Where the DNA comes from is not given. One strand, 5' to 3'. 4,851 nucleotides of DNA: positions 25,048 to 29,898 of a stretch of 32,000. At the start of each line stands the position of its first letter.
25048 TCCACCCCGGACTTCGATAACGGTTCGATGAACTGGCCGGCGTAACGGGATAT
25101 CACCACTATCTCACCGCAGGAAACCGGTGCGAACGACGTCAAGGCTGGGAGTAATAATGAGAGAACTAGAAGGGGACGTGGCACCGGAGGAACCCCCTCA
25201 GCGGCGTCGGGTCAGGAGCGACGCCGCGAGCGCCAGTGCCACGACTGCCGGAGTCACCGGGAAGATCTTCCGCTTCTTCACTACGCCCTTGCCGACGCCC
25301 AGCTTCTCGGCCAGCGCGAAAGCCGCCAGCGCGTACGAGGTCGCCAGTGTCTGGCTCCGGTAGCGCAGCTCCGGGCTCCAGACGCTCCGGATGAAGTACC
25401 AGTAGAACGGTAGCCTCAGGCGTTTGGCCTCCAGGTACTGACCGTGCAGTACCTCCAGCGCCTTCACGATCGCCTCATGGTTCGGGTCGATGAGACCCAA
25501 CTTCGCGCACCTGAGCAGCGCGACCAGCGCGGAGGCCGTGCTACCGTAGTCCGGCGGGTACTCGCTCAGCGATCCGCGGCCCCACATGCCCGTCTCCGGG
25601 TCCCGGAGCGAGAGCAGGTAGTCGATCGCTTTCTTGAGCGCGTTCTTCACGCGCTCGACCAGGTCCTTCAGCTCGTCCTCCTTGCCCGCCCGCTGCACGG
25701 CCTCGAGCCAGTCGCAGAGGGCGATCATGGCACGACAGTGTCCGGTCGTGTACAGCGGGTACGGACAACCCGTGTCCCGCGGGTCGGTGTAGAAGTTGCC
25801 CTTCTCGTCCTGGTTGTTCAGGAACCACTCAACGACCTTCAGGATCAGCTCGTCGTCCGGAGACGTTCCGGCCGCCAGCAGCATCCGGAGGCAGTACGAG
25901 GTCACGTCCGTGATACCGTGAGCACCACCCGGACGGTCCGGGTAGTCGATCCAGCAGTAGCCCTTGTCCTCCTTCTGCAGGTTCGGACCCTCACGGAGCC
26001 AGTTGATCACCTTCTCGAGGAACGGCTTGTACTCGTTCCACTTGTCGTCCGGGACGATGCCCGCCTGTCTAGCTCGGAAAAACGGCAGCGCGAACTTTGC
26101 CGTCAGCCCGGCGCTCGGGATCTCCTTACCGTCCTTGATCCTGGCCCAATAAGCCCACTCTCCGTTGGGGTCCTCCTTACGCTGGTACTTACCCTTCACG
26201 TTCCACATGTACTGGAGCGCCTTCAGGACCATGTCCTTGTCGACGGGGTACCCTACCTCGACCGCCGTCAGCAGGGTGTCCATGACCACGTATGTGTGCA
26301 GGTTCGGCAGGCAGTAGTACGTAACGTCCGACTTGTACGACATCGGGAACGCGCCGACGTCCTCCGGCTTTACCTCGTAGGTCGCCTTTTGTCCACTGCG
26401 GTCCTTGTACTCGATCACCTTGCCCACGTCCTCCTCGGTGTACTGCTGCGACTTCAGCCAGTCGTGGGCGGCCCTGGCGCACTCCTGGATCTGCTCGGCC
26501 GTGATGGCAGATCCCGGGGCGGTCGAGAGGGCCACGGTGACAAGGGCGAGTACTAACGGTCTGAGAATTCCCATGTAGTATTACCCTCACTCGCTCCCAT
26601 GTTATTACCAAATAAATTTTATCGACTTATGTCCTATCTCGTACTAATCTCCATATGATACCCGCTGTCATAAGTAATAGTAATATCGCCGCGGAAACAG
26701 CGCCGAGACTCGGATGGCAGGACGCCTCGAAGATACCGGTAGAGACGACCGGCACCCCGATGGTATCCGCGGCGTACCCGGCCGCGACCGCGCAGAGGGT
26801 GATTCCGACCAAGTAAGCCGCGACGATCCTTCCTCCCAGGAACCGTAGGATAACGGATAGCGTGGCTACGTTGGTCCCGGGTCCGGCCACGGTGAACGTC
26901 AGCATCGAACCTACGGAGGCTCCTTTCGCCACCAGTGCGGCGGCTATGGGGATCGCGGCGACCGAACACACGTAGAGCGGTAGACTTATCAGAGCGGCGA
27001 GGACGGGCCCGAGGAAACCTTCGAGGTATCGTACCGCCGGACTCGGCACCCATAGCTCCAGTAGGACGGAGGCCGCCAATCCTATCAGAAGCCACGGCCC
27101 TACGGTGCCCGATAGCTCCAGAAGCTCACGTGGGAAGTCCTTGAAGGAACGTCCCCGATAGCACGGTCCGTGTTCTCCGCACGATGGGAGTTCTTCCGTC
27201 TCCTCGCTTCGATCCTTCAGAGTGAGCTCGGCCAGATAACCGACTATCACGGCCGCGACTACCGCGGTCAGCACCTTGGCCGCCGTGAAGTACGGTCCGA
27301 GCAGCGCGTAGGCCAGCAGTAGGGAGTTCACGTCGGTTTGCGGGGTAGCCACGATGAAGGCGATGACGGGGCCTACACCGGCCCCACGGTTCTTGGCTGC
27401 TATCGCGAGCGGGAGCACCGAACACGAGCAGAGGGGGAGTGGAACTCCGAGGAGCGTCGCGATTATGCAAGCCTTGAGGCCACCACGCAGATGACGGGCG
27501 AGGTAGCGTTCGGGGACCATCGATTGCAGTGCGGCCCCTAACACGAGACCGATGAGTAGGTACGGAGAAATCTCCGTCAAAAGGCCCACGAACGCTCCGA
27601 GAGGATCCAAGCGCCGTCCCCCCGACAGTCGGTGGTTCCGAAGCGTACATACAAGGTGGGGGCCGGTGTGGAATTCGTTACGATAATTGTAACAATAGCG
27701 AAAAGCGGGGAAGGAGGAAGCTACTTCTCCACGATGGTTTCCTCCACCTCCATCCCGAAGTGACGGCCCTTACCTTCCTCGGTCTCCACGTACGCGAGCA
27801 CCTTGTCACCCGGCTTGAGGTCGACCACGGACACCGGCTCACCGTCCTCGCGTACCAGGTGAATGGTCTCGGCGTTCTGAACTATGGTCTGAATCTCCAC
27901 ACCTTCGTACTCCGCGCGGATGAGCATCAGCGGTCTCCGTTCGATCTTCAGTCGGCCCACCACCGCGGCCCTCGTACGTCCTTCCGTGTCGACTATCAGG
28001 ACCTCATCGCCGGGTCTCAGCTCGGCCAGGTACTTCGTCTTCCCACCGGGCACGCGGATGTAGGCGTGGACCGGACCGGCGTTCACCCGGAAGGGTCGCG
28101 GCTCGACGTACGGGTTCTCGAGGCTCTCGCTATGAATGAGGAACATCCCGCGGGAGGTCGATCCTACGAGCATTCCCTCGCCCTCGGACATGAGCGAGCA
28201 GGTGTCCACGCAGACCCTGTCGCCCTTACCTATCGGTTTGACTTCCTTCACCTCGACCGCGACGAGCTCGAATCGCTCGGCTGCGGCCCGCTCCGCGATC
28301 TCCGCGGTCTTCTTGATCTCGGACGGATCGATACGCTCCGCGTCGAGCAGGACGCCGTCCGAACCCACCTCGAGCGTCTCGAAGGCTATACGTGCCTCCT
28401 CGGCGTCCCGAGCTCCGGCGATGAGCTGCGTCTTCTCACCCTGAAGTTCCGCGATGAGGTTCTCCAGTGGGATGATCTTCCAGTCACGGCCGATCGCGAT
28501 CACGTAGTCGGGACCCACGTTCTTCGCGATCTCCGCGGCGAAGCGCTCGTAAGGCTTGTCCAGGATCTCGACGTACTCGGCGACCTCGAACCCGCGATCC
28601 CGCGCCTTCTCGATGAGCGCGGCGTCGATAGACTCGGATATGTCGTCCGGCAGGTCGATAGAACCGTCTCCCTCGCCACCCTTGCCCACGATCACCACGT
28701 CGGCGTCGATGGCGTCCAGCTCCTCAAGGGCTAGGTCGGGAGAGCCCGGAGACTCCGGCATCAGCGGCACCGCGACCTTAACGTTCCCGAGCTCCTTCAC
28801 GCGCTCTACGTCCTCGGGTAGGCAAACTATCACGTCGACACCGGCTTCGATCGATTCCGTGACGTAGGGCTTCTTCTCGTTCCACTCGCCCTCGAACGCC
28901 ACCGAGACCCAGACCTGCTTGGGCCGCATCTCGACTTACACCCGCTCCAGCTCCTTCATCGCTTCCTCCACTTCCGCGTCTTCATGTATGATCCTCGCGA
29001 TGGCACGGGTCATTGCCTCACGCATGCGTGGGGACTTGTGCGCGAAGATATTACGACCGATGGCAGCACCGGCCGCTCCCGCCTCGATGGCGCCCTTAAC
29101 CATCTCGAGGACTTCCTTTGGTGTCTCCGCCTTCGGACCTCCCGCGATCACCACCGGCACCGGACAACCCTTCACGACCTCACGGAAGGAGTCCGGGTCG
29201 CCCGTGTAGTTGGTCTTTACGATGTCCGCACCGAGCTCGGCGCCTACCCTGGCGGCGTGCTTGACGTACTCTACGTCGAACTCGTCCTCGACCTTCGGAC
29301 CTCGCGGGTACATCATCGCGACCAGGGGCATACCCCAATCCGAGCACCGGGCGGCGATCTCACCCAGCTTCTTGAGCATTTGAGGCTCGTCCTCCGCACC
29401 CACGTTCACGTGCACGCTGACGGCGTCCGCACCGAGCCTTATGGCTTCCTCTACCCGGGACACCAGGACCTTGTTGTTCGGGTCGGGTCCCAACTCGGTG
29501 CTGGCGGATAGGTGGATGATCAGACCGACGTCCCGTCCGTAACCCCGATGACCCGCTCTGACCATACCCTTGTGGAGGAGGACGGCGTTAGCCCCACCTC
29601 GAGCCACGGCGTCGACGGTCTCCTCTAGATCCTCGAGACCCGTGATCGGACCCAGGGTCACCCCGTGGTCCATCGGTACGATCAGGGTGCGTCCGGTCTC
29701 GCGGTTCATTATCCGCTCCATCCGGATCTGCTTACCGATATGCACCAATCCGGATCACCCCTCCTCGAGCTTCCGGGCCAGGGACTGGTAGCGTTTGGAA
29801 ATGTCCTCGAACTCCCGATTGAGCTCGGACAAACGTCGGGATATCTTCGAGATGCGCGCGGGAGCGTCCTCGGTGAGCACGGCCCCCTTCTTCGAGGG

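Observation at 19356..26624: Exported CobN-family giant protein with an inserted OB-fold-like pair, paired with an exported alpha/alpha-toroid repeat protein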

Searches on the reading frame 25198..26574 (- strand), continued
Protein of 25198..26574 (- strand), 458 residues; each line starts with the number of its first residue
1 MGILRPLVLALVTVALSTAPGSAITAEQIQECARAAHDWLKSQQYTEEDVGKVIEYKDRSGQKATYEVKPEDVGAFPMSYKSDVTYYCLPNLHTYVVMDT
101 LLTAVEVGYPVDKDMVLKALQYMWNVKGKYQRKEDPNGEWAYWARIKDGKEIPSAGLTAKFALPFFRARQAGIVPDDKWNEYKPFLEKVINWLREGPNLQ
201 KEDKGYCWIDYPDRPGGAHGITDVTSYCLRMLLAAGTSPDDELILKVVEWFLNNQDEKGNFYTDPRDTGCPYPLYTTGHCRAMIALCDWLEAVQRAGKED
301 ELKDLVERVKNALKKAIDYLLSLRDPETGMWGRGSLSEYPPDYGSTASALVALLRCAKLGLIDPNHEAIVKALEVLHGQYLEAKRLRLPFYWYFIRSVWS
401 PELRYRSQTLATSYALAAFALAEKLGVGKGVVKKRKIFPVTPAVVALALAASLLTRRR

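Call 70: find_encoding_contigs(protein=P0071, flank=10000, max_places=2)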
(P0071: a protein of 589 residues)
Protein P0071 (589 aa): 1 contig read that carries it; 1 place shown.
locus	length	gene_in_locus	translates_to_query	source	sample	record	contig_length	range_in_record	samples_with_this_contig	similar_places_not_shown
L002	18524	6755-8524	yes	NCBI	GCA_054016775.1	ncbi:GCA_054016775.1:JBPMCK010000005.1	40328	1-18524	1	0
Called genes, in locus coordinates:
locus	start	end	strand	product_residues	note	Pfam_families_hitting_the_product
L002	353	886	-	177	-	PF07913:DUF1678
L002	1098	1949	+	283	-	-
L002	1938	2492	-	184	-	PF01850:PIN (faint), PF13470:PIN_3 (faint)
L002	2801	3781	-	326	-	-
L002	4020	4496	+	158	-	PF10882:bPH_5 (weak)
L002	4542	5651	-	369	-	PF12679:ABC2_membrane_2, PF12698:ABC2_membrane_3, PF01061:ABC2_membrane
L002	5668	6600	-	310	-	PF00005:ABC_tran, PF13304:AAA_21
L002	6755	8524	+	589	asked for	-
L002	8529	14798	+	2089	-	PF02514:CobN-Mg_chel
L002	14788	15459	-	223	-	-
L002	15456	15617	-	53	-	-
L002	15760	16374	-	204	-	PF00565:SNase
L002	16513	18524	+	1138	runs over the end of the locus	-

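Call 74: find_encoding_contigs(protein=P0073, flank=8000, max_places=2)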
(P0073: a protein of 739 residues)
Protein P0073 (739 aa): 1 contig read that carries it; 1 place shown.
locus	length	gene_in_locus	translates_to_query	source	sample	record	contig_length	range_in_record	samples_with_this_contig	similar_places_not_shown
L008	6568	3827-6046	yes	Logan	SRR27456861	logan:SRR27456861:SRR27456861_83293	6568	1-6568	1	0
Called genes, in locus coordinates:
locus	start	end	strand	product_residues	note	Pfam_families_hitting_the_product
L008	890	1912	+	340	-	PF01408:GFO_IDH_MocA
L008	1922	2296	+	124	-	PF02311:AraC_binding, PF07883:Cupin_2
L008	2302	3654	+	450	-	PF00501:AMP-binding, PF14535:AMP-binding_C_2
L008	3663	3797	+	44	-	-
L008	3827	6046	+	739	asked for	PF07678:TED_complement (faint), PF09492:Pec_lyase (faint), PF13243:SQHop_cyclase_C, PF13249:SQHop_cyclase_N, PF00432:Prenyltrans (faint), PF13243:SQHop_cyclase_C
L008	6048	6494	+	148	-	PF10604:Polyketide_cyc2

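Call 75: find_encoding_contigs(protein=P0074, flank=8000, max_places=2)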
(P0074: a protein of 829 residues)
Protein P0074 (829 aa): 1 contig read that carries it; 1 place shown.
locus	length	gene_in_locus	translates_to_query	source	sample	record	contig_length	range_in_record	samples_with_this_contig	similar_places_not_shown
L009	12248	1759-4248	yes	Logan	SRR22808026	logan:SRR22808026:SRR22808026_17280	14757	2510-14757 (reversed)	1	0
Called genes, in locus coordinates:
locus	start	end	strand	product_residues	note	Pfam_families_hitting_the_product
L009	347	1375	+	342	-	PF01408:GFO_IDH_MocA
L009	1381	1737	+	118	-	PF12852:Cupin_6 (faint), PF02311:AraC_binding (weak), PF07883:Cupin_2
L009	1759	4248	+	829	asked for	PF13243:SQHop_cyclase_C, PF07678:TED_complement (faint), PF13249:SQHop_cyclase_N, PF13243:SQHop_cyclase_C, PF00432:Prenyltrans, PF13243:SQHop_cyclase_C, PF13249:SQHop_cyclase_N (weak), PF13243:SQHop_cyclase_C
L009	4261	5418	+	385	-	PF00890:FAD_binding_2, PF01494:FAD_binding_3 (weak), PF01946:Thi4 (weak), PF03486:HI0933_like, PF07992:Pyr_redox_2 (weak), PF12831:FAD_oxidored (weak), PF13450:NAD_binding_8 (weak), PF22578:GGR_cat, +4 more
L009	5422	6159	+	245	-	PF02525:Flavodoxin_2, PF03358:FMN_red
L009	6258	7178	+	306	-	PF01040:UbiA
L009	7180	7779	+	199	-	PF02517:Rce1-like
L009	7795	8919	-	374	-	PF00155:Aminotran_1_2, PF00282:Pyridoxal_deC, PF00266:Aminotran_5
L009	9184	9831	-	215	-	PF01976:DUF116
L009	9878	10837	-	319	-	PF12706:Lactamase_B_2 (faint)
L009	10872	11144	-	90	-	PF00085:Thioredoxin, PF08534:Redoxin (faint), PF13098:Thioredoxin_2 (weak), PF13905:Thioredoxin_8 (faint)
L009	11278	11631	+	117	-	-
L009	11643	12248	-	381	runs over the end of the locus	PF00266:Aminotran_5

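Call 76: find_encoding_contigs(protein=P0075, flank=8000, max_places=2)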
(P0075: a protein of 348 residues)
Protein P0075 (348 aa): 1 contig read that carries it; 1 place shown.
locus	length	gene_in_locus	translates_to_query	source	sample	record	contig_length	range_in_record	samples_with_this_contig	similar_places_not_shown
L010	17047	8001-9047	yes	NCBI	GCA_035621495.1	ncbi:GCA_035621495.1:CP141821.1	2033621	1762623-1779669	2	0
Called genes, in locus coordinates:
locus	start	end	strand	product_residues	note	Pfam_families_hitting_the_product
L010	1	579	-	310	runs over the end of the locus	PF22458:RsmF-B_ferredox, PF17125:Methyltr_RsmF_N, PF01728:FtsJ, PF01189:Methyltr_RsmB-F, PF13847:Methyltransf_31 (weak)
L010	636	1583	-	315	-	PF02729:OTCace_N, PF00185:OTCace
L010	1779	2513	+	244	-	PF02511:Thy1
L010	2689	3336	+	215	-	PF03192:DUF257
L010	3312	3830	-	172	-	PF11969:DcpS_C (weak), PF01230:HIT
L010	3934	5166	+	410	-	PF01676:Metalloenzyme, PF10143:PhosphMutase, PF01663:Phosphodiest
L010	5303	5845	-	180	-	PF00252:Ribosomal_L16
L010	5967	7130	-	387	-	PF07690:MFS_1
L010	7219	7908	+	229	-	-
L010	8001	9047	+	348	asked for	PF13243:SQHop_cyclase_C (faint)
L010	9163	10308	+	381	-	PF00266:Aminotran_5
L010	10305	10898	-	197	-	PF27713:UCP018868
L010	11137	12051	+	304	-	PF00152:tRNA-synt_2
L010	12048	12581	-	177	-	PF14512:TM1586_NiRdase (faint), PF00881:Nitroreductase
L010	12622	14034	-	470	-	PF14691:Fer4_20, PF01946:Thi4 (weak), PF00070:Pyr_redox (weak), PF01266:DAO (weak), PF03486:HI0933_like (weak), PF07992:Pyr_redox_2, PF13450:NAD_binding_8, PF13738:Pyr_redox_3, +8 more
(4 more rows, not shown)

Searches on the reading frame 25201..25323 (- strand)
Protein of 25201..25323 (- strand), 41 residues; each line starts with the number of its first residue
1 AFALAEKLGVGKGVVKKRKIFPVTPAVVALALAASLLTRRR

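Call 64: search_protein_families(library=ncbifam, proteins=[window:25201-25323:-], max_evalue=10)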
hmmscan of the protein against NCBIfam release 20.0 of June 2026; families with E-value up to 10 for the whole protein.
seq(41 aa): 1 family
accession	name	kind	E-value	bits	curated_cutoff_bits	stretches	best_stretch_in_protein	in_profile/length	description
TIGR03382.1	GC_trans_RRR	domain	0.11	13.1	15.85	1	23-41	8-26/27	MYXO-CTERM sorting domain-containing protein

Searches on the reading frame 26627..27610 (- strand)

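Call 7: search_protein_families(library=pfam, proteins=[window:26627-27610:-], max_evalue=0.01)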
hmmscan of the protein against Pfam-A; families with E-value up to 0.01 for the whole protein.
window:26627-27610:- (327 aa): 1 family
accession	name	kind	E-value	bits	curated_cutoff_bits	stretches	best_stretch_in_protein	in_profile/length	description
PF03773.19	ArsP_1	-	7.6e-43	147.2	32.3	1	7-281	9-292/294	Predicted permease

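Call 8: search_protein_families(library=ncbifam, proteins=[window:26627-27610:-], max_evalue=0.01)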
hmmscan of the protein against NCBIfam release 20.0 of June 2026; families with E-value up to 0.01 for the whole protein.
window:26627-27610:- (327 aa): 2 families
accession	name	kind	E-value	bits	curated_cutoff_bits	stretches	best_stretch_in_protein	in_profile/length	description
NF033936.1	CuZnOut_SO0444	equivalog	8.2e-68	229.1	300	2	8-139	2-134/351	SO_0444 family Cu/Zn efflux transporter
NF040736.1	efflux_SaoE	equivalog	6.7e-37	127.5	325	1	6-287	10-300/352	efflux transporter SaoE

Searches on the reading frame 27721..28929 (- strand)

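Call 14: search_protein_families(library=pfam, proteins=[window:27721-28929:-], max_evalue=0.001)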
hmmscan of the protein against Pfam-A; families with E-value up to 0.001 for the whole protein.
window:27721-28929:- (402 aa): 2 families
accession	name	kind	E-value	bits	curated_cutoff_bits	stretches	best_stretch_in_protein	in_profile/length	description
PF01959.21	DHQS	-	8.8e-136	452.8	22.2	1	4-402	1-344/344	3-dehydroquinate synthase II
PF01079.26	Hint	-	0.00081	19.5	29.7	0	288-319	17-48/213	Hint module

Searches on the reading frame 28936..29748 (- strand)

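Call 14: search_protein_families(library=pfam, proteins=[window:28936-29748:-], max_evalue=0.001)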
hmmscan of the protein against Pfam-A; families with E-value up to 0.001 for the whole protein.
window:28936-29748:- (270 aa): 1 family
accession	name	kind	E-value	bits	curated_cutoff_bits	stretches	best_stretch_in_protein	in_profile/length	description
PF01791.15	DeoC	-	2e-77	260.3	23.8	1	21-237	1-229/229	DeoC/LacD family aldolase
